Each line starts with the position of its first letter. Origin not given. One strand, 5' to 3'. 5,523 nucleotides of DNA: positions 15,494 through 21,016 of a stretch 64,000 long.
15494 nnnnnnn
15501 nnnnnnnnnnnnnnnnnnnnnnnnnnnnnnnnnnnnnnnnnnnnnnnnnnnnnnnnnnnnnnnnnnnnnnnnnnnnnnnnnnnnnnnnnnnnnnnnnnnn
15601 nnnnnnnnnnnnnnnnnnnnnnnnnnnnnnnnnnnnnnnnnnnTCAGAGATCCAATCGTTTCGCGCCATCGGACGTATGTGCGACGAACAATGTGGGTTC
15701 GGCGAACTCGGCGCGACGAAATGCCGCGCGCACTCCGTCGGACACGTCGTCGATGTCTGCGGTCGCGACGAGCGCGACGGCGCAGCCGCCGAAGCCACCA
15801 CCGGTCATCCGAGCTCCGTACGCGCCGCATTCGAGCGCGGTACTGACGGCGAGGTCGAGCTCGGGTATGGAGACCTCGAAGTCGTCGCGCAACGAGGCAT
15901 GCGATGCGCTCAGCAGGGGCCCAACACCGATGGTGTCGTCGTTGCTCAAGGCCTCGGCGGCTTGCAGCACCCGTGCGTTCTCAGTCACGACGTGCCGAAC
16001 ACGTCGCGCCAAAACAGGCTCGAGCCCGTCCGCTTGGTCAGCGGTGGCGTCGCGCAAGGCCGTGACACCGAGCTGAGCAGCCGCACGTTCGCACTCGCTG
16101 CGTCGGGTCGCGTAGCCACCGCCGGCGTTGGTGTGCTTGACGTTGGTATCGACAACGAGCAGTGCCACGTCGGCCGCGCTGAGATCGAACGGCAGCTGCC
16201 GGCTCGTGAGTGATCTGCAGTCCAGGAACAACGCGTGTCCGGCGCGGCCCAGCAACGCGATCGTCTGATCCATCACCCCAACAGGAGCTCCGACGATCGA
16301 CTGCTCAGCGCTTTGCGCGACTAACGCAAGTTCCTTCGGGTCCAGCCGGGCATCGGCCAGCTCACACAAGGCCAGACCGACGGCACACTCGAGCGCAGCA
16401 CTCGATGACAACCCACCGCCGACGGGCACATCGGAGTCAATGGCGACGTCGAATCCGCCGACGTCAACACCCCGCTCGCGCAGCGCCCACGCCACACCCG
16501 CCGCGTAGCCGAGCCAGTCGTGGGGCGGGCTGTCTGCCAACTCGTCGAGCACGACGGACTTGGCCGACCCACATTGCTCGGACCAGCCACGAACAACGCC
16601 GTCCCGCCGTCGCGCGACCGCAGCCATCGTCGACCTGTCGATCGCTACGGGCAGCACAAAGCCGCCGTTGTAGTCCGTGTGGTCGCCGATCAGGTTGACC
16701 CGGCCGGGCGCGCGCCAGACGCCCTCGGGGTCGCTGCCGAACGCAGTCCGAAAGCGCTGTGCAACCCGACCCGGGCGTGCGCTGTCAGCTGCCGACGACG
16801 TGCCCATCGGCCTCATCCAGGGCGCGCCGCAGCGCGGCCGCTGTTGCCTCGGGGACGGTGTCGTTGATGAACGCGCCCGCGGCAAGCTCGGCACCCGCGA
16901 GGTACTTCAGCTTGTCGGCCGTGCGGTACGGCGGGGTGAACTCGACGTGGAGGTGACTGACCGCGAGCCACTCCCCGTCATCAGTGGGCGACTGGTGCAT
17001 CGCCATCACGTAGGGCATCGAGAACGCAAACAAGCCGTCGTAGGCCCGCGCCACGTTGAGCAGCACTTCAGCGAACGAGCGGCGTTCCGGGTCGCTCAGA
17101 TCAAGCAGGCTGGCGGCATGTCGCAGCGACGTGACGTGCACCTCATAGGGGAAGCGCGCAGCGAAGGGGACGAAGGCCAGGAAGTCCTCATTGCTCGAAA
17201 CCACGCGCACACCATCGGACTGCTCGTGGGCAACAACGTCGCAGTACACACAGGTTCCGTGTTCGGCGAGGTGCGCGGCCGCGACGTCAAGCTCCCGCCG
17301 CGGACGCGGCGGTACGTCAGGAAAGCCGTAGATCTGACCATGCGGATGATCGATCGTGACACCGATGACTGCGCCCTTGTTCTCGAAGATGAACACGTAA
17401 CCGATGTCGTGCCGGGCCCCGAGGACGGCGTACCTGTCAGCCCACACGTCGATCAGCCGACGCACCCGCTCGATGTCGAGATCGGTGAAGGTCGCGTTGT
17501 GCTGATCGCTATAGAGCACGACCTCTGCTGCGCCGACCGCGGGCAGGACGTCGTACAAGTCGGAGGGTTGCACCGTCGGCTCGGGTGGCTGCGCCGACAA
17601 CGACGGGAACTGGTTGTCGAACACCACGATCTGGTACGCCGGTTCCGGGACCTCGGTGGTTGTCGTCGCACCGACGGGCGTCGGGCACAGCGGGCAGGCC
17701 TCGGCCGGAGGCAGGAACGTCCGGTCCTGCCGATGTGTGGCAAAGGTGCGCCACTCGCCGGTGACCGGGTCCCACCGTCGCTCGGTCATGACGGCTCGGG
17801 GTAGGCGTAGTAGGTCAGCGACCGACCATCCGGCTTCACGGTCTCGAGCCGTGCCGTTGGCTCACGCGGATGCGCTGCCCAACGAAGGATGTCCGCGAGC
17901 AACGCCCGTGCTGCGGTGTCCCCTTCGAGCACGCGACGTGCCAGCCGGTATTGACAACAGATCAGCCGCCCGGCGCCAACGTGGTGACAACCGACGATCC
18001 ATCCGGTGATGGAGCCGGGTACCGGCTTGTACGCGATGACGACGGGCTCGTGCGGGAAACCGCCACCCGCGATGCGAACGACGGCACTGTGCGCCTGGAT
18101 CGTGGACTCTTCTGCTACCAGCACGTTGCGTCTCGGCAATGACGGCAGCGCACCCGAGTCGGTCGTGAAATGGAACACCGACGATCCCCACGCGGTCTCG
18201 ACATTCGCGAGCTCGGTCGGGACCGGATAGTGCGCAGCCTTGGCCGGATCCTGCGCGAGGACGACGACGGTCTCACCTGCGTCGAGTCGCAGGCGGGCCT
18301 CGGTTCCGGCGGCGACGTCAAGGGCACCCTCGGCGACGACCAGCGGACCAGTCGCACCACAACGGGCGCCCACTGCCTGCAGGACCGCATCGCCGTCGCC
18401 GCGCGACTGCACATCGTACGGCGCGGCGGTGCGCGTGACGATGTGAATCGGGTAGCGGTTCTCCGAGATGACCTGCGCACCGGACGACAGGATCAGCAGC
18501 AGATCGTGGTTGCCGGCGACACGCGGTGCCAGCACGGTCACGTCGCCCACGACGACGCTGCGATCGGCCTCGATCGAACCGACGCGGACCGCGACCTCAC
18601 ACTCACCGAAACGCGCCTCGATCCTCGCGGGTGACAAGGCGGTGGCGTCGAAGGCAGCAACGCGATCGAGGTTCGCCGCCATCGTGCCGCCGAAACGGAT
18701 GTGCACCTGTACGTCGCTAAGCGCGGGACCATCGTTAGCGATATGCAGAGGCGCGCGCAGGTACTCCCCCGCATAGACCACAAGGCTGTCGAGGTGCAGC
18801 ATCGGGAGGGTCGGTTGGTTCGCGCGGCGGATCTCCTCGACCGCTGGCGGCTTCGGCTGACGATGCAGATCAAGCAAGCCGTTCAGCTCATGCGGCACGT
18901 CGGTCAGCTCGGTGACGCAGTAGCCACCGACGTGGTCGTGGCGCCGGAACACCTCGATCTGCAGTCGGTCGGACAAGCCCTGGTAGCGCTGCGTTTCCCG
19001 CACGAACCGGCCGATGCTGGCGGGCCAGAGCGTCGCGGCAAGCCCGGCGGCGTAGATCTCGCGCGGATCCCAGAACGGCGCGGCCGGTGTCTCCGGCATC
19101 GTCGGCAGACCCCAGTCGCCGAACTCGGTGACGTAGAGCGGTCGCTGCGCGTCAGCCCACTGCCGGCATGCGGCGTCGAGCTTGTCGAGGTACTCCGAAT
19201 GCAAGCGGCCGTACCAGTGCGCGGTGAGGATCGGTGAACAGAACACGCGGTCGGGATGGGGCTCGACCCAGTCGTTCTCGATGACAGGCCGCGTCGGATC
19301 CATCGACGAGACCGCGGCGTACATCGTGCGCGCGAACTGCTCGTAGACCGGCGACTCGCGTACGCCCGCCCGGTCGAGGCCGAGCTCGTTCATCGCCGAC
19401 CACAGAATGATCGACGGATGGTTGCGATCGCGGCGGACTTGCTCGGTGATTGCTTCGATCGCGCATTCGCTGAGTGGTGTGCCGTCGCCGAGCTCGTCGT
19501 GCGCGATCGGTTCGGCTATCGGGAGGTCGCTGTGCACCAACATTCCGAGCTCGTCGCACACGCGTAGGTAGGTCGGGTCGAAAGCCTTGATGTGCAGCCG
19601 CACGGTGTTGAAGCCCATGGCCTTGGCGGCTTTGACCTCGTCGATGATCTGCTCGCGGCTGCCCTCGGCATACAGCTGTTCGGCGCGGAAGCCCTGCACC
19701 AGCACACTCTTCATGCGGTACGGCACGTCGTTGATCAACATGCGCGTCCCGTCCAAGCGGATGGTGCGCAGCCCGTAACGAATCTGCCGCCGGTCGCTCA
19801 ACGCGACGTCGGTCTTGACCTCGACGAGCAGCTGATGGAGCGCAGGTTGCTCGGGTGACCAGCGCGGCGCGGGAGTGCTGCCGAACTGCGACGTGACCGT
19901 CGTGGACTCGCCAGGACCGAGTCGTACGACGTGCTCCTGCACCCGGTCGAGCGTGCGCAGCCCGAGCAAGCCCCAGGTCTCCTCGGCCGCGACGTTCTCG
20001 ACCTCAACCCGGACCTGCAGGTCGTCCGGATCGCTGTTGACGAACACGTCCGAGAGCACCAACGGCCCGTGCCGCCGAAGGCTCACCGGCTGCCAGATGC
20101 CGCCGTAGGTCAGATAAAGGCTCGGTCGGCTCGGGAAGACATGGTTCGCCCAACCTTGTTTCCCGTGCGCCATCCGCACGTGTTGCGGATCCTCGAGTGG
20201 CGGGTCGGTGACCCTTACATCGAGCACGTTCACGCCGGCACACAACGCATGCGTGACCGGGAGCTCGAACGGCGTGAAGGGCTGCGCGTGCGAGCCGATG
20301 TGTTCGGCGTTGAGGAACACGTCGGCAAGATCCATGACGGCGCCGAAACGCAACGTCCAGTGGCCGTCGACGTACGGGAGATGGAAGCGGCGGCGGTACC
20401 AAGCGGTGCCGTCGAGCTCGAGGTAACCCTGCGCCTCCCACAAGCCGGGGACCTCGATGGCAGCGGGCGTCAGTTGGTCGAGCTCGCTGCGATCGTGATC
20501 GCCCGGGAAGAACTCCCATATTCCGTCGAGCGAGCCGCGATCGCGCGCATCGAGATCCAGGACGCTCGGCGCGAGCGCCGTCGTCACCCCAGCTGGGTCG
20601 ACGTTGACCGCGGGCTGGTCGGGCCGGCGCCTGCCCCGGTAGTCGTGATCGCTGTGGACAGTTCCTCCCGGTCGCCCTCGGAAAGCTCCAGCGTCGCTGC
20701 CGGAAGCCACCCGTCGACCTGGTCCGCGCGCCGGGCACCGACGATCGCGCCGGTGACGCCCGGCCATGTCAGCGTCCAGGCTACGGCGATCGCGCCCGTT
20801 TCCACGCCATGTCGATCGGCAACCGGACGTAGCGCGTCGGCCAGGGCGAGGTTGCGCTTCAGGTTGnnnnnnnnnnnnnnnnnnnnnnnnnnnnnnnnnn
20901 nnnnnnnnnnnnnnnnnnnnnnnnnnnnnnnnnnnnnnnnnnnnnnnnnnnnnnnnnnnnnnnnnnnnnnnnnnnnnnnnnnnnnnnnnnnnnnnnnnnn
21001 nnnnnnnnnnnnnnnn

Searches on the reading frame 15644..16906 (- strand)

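Call 44: search_protein_families(library=pfam, proteins=[window:15644-16906:-], max_evalue=0.0001)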
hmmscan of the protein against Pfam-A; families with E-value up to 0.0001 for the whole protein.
window:15644-16906:- (420 aa): 3 families
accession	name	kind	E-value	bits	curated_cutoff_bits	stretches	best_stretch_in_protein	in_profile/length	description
PF10509.15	GalKase_gal_bdg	-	2.1e-24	85.3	23.1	1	50-99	1-49/49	Galactokinase galactose-binding signature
PF00288.32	GHMP_kinases_N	-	2.1e-19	69.9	22.3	1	134-220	2-86/87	GHMP kinases N terminal domain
PF08544.19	GHMP_kinases_C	-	1.4e-11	45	21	1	317-396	2-83/85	GHMP kinases C terminal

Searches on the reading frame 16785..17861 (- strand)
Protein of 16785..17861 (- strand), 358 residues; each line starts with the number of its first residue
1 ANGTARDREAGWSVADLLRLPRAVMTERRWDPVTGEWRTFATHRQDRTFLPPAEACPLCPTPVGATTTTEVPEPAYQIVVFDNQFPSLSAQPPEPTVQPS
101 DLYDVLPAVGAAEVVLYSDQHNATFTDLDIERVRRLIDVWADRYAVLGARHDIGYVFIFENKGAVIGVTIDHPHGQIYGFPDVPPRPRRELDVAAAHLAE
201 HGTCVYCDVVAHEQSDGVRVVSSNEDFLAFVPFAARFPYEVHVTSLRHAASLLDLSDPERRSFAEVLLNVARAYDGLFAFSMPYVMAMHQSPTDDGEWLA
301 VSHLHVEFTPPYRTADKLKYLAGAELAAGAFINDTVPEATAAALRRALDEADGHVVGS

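Call 44: search_protein_families(library=pfam, proteins=[window:16785-17861:-], max_evalue=0.0001)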
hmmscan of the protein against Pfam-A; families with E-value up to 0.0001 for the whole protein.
window:16785-17861:- (358 aa): 3 families
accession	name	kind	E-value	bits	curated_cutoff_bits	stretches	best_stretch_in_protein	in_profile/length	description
PF01087.27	GalP_UDP_transf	-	3.6e-30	106.2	22.1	1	25-182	11-182/184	Galactose-1-phosphate uridyl transferase, N-terminal domain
PF02744.22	GalP_UDP_tr_C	-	8.5e-21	74.8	29.2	1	195-350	6-158/165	Galactose-1-phosphate uridyl transferase, C-terminal domain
PF16285.10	DUF4931_N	-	1.9e-05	25.2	24.1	0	113-182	54-123/124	Domain of unknown function (DUF4931) N-terminal domain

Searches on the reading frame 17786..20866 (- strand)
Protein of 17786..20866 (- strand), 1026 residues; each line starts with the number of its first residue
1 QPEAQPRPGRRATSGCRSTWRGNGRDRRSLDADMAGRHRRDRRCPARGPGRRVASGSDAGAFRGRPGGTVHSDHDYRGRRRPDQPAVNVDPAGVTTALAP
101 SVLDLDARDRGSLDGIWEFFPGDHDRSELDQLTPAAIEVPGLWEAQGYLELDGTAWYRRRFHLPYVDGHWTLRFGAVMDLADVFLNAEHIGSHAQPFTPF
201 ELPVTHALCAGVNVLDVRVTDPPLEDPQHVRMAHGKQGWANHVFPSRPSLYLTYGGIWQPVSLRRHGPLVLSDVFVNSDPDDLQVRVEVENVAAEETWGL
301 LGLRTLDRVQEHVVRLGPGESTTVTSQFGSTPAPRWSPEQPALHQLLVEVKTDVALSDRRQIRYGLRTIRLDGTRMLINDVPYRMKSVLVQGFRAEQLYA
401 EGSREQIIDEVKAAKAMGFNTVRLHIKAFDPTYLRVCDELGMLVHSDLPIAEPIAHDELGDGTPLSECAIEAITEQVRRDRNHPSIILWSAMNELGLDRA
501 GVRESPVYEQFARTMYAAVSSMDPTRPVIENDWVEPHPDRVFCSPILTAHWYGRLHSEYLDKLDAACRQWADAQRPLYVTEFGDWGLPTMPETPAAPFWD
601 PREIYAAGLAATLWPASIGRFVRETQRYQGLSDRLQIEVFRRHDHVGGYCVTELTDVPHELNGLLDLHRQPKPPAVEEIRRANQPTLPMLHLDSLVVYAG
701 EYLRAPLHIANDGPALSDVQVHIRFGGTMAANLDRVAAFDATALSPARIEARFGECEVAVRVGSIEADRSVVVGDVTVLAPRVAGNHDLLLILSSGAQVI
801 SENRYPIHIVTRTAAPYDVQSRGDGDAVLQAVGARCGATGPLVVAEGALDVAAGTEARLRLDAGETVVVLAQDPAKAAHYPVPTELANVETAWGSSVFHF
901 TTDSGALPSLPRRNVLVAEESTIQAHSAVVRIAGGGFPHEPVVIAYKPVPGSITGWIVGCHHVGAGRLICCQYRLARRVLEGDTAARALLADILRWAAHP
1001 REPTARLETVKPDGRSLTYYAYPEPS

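Call 44: search_protein_families(library=pfam, proteins=[window:17786-20866:-], max_evalue=0.0001)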
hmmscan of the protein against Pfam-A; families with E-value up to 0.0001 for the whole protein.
window:17786-20866:- (1026 aa): 4 families
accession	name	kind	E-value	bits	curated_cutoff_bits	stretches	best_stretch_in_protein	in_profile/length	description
PF02836.23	Glyco_hydro_2_C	-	9.8e-16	58.2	21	1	404-583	35-211/302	Glycosyl hydrolases family 2, TIM barrel domain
PF22666.2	Glyco_hydro_2_N2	-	1.8e-08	35.1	27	1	154-232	49-130/167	Glycosyl hydrolase 2 galactose-binding domain-like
PF02837.24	Glyco_hydro_2_N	-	1.3e-06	28.9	28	1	146-219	58-133/169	Glycosyl hydrolases family 2, sugar binding domain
PF00703.27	Glyco_hydro_2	-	1.4e-05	26.3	23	1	272-367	4-109/109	Glycosyl hydrolases family 2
